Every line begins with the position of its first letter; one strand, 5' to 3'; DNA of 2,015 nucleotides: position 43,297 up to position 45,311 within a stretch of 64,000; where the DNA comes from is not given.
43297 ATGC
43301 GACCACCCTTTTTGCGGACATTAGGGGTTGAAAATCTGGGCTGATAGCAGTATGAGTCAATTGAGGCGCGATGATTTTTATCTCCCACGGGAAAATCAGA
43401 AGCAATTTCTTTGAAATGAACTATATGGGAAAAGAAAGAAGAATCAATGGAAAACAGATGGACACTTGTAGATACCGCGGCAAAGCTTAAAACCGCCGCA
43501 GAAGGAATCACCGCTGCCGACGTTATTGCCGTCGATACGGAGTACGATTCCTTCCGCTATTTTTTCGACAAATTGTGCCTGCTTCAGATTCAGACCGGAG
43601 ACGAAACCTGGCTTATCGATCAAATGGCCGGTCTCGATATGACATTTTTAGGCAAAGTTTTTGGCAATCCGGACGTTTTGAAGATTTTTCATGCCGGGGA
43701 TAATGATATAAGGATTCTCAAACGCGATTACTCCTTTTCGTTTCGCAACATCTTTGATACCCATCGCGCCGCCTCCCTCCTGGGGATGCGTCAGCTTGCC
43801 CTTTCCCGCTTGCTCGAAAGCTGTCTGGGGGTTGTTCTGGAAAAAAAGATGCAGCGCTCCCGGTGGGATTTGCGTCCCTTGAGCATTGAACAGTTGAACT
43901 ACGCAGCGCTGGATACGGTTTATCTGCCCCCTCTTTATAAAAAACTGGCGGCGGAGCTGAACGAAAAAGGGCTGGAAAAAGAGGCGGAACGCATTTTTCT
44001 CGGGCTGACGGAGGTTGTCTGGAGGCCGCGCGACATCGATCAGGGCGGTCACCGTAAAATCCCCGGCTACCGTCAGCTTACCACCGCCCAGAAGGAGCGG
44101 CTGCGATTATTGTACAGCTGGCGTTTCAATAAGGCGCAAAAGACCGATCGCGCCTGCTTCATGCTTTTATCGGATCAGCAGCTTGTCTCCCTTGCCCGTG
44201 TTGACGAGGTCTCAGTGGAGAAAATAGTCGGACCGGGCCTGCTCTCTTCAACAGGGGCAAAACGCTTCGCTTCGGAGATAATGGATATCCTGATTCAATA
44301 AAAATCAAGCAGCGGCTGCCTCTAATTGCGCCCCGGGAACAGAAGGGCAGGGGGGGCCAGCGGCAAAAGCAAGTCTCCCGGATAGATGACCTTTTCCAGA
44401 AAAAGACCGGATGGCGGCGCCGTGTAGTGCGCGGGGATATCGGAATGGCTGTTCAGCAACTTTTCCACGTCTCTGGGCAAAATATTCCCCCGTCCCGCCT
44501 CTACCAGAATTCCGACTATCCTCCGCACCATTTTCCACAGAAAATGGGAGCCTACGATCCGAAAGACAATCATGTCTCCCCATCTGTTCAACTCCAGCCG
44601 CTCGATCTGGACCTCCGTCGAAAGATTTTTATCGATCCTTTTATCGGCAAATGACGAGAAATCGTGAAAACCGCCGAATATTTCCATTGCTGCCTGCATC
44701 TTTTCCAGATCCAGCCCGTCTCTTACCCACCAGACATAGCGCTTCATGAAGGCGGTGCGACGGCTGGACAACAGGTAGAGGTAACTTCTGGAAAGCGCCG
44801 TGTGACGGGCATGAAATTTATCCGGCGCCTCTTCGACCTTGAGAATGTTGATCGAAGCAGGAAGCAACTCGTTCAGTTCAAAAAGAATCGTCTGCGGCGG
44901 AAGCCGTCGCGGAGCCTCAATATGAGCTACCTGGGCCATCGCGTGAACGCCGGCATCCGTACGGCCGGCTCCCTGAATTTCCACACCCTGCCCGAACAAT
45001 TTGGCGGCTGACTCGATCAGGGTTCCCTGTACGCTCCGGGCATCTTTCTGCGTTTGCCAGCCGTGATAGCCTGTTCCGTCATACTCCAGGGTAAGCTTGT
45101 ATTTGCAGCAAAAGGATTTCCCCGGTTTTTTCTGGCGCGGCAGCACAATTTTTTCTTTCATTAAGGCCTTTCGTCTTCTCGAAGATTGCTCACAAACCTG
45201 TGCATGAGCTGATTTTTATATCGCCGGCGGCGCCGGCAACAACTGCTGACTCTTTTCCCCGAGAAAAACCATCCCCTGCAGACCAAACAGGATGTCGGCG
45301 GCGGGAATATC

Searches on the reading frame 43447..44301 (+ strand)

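Call 7: search_protein_families(library=ncbifam, proteins=[window:43447-44301:+], max_evalue=1e-10)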
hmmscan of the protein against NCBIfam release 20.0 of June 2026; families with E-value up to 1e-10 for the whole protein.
window:43447-44301:+ (284 aa): 4 families
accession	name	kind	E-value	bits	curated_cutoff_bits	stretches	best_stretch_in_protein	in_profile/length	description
TIGR01388.1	rnd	equivalog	3e-47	161.6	298.95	1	8-278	2-271/363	ribonuclease D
NF008089.0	PRK10829.1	equivalog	1.8e-33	116.1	516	1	5-261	3-259/375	ribonuclease D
NF011539.0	PRK14975.1-3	equivalog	5.3e-20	71.2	640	1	7-181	49-230/628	bifunctional 3'-5' exonuclease/DNA polymerase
NF011540.0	PRK14975.1-4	equivalog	4.2e-18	65.2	601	1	7-179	5-172/576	bifunctional 3'-5' exonuclease/DNA polymerase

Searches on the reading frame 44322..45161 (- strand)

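Call 7: search_protein_families(library=ncbifam, proteins=[window:44322-45161:-], max_evalue=1e-10)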
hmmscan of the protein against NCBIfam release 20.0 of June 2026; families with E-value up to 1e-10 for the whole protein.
window:44322-45161:- (279 aa): 2 families
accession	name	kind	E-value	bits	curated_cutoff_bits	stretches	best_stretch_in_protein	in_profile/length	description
TIGR00071.1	hisT_truA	equivalog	1e-58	198.8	142.85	1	22-255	4-228/228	tRNA pseudouridine(38-40) synthase TruA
NF000622.1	PRK00021.3-3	equivalog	1.6e-33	116.4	308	1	25-262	5-229/265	tRNA pseudouridine(38-40) synthase TruA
